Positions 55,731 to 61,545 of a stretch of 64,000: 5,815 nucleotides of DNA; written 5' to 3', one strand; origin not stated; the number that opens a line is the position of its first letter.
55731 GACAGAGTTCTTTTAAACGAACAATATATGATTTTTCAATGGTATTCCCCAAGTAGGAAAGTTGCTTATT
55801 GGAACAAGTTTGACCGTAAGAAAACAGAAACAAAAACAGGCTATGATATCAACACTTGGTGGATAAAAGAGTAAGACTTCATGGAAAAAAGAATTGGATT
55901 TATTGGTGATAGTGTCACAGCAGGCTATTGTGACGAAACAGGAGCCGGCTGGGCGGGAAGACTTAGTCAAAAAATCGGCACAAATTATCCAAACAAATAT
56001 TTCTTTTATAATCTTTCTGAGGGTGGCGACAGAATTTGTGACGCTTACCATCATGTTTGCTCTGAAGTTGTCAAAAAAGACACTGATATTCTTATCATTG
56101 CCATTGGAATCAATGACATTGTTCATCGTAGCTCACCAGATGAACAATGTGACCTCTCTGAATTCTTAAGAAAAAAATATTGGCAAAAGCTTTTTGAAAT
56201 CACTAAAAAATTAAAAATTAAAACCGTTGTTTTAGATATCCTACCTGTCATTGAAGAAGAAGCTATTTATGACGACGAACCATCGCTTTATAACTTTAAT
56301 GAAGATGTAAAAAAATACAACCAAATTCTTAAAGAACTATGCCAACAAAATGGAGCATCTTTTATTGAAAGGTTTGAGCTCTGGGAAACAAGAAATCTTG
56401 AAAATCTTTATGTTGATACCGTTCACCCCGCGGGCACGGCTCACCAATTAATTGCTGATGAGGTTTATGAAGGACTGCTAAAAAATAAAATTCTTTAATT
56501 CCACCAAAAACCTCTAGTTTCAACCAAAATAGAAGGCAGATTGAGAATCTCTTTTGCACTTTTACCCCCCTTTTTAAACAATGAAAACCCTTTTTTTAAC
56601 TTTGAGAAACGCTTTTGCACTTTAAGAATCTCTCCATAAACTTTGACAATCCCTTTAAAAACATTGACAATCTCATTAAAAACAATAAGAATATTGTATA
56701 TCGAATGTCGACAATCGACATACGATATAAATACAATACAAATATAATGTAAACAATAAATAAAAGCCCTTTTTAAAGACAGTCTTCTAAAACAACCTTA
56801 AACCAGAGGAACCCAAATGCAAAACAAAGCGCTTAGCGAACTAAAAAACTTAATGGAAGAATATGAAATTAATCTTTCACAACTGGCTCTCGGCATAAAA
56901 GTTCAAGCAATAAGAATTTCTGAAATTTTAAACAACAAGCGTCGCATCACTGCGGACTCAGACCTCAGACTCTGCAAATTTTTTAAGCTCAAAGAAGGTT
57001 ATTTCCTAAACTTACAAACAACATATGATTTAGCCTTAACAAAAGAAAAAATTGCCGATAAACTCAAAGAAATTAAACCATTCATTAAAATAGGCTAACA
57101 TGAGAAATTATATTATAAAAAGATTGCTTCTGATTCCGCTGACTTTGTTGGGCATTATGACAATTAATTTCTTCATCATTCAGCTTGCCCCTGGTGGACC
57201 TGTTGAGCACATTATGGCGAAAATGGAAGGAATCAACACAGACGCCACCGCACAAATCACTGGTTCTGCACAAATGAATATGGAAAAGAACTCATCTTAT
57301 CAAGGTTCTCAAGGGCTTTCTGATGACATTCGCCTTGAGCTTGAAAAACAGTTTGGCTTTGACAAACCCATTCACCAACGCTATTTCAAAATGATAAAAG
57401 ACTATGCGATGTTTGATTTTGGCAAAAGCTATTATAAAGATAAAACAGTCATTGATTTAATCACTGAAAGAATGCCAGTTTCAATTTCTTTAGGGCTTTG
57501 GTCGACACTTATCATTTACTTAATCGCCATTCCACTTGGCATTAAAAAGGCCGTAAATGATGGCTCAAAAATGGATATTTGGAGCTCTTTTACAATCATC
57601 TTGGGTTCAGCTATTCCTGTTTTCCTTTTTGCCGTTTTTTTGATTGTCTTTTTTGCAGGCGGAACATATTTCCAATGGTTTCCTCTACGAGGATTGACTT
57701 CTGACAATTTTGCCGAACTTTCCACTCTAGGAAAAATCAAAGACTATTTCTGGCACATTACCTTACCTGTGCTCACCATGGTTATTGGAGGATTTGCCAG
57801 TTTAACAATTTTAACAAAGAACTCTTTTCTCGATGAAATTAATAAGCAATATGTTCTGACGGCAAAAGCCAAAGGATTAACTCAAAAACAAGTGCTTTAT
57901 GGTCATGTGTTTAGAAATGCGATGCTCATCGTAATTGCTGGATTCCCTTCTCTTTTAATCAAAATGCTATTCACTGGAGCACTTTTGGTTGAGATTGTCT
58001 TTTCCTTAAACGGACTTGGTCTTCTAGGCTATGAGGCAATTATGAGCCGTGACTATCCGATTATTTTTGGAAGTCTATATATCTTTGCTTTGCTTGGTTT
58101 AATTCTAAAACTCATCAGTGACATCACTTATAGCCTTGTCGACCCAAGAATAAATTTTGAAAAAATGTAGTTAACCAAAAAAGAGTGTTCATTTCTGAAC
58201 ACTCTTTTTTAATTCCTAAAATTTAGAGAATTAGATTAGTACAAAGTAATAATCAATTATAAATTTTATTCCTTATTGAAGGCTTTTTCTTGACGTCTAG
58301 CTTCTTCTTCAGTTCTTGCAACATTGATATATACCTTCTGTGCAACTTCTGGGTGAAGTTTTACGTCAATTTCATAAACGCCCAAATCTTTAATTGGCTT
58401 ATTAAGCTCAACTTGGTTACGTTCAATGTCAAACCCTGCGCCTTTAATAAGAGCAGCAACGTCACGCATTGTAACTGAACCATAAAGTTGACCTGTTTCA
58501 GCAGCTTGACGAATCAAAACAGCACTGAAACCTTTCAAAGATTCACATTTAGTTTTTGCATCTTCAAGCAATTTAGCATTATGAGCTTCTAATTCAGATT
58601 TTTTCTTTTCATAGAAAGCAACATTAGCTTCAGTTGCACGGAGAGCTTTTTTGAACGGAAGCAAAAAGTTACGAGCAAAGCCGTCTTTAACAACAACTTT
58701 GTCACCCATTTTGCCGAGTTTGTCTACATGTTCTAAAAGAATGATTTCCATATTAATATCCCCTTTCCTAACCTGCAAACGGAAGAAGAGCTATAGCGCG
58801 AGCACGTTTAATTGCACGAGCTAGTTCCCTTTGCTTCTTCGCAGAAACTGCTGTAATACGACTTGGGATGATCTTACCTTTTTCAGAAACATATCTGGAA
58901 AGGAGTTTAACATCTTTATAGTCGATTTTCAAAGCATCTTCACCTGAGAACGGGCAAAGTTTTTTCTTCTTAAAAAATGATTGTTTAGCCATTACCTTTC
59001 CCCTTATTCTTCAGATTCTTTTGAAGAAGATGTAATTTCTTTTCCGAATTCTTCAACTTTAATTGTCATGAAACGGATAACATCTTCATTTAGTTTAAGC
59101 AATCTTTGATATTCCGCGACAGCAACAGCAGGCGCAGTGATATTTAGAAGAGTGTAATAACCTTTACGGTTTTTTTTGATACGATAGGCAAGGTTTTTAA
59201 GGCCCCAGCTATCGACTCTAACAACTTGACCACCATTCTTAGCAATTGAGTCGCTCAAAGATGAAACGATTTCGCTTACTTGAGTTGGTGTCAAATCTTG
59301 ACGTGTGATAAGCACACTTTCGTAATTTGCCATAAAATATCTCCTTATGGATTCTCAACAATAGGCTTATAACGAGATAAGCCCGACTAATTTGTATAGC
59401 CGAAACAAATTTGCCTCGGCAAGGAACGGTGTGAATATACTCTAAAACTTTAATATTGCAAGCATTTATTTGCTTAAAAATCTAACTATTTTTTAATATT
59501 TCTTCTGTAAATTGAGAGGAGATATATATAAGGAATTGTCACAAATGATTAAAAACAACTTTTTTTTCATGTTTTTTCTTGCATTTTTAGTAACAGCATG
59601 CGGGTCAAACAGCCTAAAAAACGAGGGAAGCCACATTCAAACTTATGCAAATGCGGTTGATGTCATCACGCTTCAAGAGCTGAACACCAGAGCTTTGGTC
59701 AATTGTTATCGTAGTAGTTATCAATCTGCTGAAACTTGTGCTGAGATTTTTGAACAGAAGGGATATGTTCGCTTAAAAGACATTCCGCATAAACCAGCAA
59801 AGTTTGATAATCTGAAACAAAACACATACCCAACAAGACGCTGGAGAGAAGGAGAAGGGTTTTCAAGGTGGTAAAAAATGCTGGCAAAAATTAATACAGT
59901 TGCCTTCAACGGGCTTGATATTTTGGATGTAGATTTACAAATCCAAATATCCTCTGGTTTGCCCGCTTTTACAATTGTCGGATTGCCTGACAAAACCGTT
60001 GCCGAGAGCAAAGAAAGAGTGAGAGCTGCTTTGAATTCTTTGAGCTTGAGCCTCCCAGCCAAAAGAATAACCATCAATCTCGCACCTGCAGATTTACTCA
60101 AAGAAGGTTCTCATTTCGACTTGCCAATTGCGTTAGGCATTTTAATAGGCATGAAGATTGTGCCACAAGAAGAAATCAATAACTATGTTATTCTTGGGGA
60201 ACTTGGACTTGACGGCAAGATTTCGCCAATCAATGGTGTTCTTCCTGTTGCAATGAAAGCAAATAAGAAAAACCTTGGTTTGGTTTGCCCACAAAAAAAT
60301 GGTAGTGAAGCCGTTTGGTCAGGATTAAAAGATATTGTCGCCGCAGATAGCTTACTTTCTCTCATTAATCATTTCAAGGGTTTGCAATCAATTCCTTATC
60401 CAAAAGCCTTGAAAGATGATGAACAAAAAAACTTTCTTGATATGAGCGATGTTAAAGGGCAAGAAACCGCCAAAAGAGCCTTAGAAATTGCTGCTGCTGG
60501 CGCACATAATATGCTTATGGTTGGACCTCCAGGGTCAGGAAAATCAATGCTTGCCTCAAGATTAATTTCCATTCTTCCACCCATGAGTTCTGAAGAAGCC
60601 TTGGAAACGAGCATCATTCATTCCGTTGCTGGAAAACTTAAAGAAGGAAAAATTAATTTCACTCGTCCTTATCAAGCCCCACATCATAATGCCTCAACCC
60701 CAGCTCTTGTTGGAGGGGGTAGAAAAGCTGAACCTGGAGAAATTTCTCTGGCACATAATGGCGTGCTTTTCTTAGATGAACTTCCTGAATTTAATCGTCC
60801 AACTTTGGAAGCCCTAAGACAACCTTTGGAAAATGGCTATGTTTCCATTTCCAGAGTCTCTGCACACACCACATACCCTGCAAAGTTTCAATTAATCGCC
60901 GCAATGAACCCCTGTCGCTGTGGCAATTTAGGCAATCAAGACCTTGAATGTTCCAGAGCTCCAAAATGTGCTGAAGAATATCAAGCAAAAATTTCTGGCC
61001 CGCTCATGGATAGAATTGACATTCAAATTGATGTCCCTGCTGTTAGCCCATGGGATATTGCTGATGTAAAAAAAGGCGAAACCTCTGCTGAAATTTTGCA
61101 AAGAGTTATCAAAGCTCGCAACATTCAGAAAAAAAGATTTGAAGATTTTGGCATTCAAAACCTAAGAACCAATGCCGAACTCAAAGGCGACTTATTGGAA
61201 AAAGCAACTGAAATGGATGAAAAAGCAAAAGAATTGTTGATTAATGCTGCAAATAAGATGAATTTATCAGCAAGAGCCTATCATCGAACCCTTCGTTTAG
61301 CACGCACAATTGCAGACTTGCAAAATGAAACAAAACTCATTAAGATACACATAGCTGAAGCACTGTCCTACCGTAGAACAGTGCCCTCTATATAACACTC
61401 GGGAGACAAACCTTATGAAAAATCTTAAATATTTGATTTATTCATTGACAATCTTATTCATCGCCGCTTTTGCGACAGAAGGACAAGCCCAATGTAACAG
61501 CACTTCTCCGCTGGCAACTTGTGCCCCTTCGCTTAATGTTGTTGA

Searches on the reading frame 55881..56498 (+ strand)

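Call 91: search_protein_families(library=pfam, proteins=[window:55881-56498:+], max_evalue=0.01)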
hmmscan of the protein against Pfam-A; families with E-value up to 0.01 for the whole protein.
window:55881-56498:+ (205 aa): 3 families
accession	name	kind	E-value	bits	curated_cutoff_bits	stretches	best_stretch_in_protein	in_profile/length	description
PF13472.12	Lipase_GDSL_2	-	1.4e-19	71.7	32.9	1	7-190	1-178/178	GDSL-like Lipase/Acylhydrolase family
PF00657.28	Lipase_GDSL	-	2.8e-15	57.5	23.6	1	5-195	1-208/208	GDSL-like Lipase/Acylhydrolase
PF04311.20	DUF459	-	0.0027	17.5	27.2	0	57-170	49-155/197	Protein of unknown function (DUF459)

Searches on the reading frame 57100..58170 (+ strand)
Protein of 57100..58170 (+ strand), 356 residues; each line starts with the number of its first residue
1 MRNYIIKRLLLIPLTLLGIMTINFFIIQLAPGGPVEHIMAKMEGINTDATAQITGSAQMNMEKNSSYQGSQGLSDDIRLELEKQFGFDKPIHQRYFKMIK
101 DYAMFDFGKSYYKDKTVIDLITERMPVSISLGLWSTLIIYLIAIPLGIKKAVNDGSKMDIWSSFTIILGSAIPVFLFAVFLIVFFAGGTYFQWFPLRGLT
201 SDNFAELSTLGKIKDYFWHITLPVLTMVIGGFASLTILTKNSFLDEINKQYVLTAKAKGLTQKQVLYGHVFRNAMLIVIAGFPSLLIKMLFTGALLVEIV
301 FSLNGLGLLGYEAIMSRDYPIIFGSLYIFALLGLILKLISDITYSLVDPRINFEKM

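Call 49: search_protein_families(library=pfam, proteins=[window:57100-58170:+], max_evalue=0.00001)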
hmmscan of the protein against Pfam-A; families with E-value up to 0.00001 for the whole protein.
window:57100-58170:+ (356 aa): 1 family
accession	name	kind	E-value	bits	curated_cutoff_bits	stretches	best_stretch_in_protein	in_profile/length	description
PF00528.27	BPD_transp_1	-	5e-34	118.1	26.4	1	143-351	1-182/184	Binding-protein-dependent transport system inner membrane component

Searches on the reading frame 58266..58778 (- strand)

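Call 91: search_protein_families(library=pfam, proteins=[window:58266-58778:-], max_evalue=0.01)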
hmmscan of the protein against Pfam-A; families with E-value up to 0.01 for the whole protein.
window:58266-58778:- (170 aa): 2 families
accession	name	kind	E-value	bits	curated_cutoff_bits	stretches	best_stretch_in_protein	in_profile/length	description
PF03948.19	Ribosomal_L9_C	-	4.4e-23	81.9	23.2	1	73-154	2-85/86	Ribosomal protein L9, C-terminal domain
PF01281.25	Ribosomal_L9_N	-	3.2e-19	68.6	20.7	1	10-54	1-45/47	Ribosomal protein L9, N-terminal domain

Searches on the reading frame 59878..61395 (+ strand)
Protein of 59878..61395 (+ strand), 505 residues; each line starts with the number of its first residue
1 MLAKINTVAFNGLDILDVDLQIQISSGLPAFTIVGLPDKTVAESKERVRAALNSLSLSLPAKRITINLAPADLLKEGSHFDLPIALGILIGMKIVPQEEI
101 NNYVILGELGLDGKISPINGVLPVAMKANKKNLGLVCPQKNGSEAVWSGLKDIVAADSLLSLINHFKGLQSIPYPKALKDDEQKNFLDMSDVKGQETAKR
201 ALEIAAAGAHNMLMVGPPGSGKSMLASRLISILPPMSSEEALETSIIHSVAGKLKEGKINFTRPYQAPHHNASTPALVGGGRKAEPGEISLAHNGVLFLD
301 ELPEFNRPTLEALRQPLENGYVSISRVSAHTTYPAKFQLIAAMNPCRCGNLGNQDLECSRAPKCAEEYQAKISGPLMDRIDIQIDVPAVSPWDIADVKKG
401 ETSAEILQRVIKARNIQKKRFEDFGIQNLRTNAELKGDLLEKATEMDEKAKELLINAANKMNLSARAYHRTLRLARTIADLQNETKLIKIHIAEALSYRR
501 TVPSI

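Call 49: search_protein_families(library=pfam, proteins=[window:59878-61395:+], max_evalue=0.00001)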
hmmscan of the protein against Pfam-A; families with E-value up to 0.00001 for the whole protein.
window:59878-61395:+ (505 aa): 6 families
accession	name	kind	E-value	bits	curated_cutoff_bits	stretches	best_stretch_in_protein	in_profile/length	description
PF01078.27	Mg_chelatase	-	3.8e-95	317.6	20.3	1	188-390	1-203/207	Magnesium chelatase, subunit ChlI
PF13541.12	ChlI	-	1.7e-42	144.6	27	1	21-141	2-121/121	Subunit ChlI of Mg-chelatase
PF13335.12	Mg_chelatase_C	-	9.2e-29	100.3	26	1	400-499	1-94/94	Magnesium chelatase, subunit ChlI C-terminal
PF00493.29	MCM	-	2e-10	40.6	23.3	1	284-347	112-175/224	MCM P-loop domain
PF07728.20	AAA_5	-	5.7e-09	36.5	22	1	211-347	1-125/139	AAA domain (dynein-related subfamily)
PF00158.32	Sigma54_activat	-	1e-07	32.2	20.2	0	280-344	80-142/168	Sigma-54 interaction domain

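Call 77: find_encoding_contigs(protein=window:59878-61395:+, flank=10000, max_places=1)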
Protein window:59878-61395:+ (505 aa): 1 contig read that carries it; 1 place shown.
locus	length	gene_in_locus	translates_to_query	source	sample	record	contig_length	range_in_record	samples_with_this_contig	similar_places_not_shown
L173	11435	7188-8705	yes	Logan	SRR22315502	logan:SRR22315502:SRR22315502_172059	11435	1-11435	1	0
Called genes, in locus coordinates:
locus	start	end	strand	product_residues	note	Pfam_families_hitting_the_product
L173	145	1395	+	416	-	-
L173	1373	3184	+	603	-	PF00496:SBP_bac_5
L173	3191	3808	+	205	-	PF00657:Lipase_GDSL, PF13472:Lipase_GDSL_2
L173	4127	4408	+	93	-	-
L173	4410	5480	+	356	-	PF19300:BPD_transp_1_N (faint), PF00528:BPD_transp_1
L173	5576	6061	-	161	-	PF01281:Ribosomal_L9_N, PF03948:Ribosomal_L9_C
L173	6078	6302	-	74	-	PF01084:Ribosomal_S18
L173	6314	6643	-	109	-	PF01250:Ribosomal_S6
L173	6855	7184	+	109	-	-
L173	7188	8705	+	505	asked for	PF13541:ChlI, PF00158:Sigma54_activat (faint), PF01078:Mg_chelatase, PF07728:AAA_5, PF00493:MCM (weak), PF13335:Mg_chelatase_C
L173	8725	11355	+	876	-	-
